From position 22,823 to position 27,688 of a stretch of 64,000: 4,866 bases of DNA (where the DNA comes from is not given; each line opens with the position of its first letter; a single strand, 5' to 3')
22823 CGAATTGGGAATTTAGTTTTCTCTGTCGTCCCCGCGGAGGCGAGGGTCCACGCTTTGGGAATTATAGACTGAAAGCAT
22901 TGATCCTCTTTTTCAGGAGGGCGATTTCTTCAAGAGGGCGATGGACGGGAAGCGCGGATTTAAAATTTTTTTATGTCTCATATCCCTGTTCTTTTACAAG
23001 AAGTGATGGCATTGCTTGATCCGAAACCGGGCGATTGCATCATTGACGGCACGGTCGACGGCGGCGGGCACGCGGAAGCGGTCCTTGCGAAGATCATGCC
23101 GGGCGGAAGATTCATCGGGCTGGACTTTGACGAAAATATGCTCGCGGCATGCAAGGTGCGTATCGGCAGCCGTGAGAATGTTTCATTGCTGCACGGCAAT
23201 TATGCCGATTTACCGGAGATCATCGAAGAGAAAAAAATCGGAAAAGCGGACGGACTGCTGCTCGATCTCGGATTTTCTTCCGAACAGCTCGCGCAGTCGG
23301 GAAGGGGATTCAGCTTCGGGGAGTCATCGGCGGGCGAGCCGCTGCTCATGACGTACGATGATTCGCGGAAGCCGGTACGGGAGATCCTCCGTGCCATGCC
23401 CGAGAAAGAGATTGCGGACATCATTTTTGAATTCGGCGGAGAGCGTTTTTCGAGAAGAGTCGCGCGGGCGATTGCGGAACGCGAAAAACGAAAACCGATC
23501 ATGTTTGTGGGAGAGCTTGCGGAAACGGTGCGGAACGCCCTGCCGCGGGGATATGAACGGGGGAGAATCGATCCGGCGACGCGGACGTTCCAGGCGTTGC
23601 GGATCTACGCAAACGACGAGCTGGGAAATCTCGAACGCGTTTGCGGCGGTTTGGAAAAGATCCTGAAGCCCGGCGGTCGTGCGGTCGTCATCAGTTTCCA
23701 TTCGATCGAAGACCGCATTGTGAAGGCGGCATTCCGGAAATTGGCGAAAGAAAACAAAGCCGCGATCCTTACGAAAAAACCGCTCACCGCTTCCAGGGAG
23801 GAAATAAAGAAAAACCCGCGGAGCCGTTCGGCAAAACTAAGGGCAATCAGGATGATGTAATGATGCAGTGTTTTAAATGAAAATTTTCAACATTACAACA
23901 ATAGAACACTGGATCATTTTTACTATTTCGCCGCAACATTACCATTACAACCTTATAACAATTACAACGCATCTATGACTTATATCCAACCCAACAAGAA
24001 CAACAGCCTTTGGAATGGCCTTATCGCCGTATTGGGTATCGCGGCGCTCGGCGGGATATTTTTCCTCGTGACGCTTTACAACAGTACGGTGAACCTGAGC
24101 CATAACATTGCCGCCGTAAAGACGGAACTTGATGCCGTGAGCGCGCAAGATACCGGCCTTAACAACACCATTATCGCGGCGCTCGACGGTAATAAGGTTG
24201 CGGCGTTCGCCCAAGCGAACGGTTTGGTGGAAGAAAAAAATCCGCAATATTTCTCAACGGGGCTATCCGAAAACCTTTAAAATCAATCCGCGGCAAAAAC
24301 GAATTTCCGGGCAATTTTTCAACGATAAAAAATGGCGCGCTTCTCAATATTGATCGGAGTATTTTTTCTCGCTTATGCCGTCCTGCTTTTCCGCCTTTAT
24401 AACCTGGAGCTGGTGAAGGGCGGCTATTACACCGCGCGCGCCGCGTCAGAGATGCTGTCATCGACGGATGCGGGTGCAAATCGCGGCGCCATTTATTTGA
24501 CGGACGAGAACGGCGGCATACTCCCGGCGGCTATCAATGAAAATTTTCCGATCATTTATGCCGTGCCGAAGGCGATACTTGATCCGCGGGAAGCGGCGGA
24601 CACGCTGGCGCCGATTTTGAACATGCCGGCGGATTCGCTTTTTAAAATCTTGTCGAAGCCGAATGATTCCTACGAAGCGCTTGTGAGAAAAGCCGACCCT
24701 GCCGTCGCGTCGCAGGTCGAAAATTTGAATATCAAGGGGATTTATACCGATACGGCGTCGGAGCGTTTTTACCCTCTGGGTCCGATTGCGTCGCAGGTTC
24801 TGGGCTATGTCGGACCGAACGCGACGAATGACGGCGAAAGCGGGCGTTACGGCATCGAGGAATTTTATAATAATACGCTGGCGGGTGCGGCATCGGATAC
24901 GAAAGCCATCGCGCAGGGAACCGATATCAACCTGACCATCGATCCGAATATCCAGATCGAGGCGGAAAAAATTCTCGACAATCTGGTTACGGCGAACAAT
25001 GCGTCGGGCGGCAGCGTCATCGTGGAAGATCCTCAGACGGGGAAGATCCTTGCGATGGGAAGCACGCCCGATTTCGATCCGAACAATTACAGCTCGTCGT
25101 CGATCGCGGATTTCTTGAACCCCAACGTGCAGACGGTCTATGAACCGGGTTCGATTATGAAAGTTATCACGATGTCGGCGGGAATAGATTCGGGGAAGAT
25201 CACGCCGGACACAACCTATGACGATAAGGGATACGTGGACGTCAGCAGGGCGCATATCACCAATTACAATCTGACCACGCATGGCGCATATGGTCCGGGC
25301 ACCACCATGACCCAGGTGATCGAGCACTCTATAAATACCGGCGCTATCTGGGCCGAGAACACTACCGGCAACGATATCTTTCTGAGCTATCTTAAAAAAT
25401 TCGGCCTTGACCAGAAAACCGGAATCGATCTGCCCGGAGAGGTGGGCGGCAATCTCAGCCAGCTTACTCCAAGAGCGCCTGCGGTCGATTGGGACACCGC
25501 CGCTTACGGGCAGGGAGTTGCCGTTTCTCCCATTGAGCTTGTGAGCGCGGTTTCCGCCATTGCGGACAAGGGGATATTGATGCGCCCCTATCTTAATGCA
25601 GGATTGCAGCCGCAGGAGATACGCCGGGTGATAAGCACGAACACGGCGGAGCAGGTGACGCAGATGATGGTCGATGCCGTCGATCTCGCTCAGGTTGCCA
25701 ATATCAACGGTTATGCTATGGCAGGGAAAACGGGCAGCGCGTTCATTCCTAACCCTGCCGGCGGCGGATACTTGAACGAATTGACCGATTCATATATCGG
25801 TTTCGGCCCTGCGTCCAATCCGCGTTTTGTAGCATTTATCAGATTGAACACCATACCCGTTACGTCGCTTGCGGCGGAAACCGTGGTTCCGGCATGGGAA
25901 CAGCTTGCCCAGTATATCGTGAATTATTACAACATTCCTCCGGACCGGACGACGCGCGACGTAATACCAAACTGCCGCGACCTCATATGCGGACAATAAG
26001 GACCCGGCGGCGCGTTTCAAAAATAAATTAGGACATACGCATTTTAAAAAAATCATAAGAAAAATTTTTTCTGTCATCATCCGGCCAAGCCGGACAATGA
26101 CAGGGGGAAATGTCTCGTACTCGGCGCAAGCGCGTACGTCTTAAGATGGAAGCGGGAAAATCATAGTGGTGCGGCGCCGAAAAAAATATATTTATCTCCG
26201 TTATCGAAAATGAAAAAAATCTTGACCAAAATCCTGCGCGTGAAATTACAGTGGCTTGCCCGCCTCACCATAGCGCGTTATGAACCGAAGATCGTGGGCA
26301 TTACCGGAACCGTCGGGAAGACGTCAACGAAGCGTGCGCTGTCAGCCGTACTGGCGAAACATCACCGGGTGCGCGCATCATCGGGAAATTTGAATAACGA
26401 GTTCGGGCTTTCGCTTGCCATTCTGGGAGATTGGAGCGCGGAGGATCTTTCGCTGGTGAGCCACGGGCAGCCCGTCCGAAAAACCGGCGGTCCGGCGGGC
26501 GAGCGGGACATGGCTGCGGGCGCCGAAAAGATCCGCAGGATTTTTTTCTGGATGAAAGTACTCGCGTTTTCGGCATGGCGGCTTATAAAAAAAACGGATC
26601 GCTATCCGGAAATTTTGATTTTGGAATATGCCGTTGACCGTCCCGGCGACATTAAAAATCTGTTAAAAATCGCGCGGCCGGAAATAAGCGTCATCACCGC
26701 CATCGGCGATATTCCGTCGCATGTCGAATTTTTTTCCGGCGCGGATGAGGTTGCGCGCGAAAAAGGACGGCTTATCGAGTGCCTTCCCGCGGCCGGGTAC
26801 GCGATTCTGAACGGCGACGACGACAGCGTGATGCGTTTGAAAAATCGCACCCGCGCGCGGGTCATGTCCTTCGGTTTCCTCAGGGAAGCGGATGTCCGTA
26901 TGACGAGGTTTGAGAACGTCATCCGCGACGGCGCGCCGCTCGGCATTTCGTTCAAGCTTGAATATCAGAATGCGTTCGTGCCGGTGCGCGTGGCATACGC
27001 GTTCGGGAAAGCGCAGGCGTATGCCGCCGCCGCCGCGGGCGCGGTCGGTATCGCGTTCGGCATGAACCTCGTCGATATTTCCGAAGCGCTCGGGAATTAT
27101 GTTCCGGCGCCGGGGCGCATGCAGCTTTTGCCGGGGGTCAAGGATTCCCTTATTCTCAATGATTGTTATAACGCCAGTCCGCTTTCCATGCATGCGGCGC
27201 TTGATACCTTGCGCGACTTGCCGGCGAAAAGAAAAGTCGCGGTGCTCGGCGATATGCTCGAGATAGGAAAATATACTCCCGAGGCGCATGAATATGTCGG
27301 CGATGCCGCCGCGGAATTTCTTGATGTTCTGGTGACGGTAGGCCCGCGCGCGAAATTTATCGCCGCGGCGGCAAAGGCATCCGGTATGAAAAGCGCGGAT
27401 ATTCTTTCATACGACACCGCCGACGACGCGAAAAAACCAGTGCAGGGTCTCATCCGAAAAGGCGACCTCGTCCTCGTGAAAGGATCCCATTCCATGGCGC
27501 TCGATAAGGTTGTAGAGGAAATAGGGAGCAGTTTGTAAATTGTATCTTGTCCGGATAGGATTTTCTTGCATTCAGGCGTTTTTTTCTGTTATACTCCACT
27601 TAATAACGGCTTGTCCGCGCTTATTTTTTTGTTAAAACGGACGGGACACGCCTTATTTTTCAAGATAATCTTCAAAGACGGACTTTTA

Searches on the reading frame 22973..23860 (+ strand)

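Call 11: search_protein_families(library=pfam, proteins=[window:22973-23860:+])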
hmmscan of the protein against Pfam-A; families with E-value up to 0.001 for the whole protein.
window:22973-23860:+ (295 aa): 5 families
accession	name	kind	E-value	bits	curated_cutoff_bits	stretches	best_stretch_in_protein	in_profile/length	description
PF01795.25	Methyltransf_5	-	6.9e-86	289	27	1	2-293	3-307/309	MraW methylase family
PF01209.24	Ubie_methyltran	-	1.4e-06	28.2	20.1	0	11-83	39-113/233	ubiE/COQ5 methyltransferase family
PF13847.12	Methyltransf_31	-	1.8e-05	24.9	27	0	30-87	13-72/145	Methyltransferase domain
PF13649.12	Methyltransf_25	-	0.00013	23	27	0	30-82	7-60/97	Methyltransferase domain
PF08241.18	Methyltransf_11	-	0.00063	20.8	21.2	0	30-81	6-55/95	Methyltransferase domain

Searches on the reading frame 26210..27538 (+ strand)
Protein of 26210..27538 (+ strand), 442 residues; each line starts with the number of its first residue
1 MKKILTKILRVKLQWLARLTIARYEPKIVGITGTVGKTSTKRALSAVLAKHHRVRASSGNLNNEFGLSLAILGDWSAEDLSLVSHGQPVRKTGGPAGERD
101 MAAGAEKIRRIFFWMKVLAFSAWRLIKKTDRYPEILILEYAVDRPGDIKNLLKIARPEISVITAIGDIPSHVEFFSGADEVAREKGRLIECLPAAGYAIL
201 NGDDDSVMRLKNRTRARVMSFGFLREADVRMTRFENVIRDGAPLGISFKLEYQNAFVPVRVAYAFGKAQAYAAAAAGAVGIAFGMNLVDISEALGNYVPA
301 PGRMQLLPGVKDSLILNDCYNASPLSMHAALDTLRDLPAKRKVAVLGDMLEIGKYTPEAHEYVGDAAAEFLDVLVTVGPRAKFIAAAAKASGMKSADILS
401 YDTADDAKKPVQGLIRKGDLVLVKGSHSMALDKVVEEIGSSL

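Call 72: search_protein_families(library=pfam, proteins=[window:26210-27538:+], max_evalue=0.00001)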
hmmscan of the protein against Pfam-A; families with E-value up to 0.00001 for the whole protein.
window:26210-27538:+ (442 aa): 2 families
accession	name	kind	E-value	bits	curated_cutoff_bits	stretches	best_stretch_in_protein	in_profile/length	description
PF02875.26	Mur_ligase_C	-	6.3e-22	79.2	28.4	1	302-427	1-127/127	Mur ligase, glutamate ligase domain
PF08245.18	Mur_ligase_M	-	4.5e-21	76.2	24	1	131-244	54-168/200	Mur ligase middle domain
